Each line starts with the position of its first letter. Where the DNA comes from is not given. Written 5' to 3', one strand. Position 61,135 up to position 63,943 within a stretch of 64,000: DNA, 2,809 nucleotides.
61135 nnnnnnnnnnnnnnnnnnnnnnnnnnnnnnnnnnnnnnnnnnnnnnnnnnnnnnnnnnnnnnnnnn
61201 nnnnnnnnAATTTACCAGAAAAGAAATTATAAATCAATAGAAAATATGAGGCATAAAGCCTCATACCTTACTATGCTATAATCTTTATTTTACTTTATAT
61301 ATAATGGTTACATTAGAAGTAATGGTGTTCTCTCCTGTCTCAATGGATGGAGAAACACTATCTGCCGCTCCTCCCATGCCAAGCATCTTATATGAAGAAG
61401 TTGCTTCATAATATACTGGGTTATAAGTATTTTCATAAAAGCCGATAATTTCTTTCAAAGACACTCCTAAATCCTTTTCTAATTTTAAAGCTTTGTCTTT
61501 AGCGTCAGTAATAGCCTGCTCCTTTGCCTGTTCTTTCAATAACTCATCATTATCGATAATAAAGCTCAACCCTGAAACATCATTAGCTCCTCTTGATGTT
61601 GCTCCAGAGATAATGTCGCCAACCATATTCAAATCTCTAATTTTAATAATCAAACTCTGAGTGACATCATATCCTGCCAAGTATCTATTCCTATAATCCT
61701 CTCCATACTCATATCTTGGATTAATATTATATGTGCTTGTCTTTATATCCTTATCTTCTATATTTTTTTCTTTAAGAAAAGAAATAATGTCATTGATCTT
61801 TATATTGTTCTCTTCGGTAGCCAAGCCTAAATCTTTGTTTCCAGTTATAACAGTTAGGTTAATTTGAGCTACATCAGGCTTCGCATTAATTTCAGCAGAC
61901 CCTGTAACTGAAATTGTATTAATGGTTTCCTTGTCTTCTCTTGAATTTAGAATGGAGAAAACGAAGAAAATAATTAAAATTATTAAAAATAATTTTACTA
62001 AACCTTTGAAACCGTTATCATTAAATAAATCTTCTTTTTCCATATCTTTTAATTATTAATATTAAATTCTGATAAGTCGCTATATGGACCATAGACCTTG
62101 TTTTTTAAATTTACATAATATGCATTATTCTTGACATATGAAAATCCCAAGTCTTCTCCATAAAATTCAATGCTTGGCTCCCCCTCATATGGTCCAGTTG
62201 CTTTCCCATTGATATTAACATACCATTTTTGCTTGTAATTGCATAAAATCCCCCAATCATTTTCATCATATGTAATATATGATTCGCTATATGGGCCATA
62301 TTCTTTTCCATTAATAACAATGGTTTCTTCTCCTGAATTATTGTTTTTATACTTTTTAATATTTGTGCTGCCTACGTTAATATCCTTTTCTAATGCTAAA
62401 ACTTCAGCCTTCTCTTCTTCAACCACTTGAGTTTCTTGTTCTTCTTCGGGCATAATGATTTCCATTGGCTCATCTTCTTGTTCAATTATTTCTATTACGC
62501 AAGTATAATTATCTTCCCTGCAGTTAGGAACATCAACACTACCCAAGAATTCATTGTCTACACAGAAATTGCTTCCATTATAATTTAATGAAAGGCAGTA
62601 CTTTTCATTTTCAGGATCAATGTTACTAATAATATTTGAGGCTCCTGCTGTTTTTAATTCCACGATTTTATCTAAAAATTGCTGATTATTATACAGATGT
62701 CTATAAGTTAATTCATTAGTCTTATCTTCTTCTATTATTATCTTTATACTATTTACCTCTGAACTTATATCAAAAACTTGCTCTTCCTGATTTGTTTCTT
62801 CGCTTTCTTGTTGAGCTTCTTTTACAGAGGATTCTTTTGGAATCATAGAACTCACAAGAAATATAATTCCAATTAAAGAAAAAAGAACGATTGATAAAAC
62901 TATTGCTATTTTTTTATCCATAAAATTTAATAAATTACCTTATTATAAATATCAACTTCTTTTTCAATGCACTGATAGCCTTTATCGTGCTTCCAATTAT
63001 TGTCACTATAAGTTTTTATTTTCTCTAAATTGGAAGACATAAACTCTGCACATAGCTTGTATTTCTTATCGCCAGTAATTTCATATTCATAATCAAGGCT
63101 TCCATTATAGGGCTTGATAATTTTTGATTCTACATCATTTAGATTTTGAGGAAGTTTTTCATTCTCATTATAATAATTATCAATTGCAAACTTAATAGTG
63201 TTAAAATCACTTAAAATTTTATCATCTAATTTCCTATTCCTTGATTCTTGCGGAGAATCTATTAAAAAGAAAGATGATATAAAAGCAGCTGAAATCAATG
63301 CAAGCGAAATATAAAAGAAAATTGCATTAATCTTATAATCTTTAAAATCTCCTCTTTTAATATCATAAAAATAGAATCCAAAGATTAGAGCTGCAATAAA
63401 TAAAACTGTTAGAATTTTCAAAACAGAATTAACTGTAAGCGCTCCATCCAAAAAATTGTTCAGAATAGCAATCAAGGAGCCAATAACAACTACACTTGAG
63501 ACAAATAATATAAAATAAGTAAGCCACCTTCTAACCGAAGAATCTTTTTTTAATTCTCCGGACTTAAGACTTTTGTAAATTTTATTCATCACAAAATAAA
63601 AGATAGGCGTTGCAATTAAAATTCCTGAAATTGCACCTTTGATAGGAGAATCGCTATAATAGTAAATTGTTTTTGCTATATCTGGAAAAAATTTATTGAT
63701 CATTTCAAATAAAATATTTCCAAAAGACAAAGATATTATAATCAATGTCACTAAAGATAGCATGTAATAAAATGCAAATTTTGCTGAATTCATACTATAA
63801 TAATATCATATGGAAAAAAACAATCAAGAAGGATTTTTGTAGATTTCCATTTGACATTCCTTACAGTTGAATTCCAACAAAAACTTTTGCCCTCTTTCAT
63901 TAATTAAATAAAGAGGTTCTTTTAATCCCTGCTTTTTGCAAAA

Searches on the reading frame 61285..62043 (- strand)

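Call 27: search_protein_families(library=pfam, proteins=[window:61285-62043:-], max_evalue=0.001)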
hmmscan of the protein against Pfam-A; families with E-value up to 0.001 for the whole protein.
window:61285-62043:- (252 aa): 1 family
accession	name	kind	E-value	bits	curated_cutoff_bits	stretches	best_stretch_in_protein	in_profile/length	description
PF04402.19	SIMPL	-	7.3e-48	164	25.2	1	44-249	1-205/205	Protein of unknown function (DUF541)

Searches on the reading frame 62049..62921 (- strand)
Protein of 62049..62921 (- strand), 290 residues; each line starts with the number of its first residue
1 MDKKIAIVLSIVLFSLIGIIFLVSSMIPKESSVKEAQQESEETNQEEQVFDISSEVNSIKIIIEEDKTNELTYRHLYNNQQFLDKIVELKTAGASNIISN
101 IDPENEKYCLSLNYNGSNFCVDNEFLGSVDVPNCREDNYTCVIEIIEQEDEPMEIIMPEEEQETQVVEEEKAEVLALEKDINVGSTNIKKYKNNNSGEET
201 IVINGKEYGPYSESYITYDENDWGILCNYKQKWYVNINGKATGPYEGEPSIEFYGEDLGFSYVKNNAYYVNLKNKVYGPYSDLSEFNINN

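Call 27: search_protein_families(library=pfam, proteins=[window:62049-62921:-], max_evalue=0.001)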
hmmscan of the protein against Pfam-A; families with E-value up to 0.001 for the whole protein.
window:62049-62921:- (290 aa): 1 family
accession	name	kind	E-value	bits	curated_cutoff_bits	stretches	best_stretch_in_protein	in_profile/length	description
PF14237.11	GYF_2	-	0.00066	19.8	25.8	0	233-247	1-15/50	GYF domain 2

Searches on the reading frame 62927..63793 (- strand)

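Call 94: search_protein_families(library=pfam, proteins=[window:62927-63793:-], max_evalue=0.0001)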
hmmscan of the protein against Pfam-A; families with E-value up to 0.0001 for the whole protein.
window:62927-63793:- (288 aa): 1 family
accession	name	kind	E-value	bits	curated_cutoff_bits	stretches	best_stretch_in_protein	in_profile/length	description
PF18920.5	DUF5671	-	6.7e-21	75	28.4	1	8-139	3-130/132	Domain of unknown function (DUF5671)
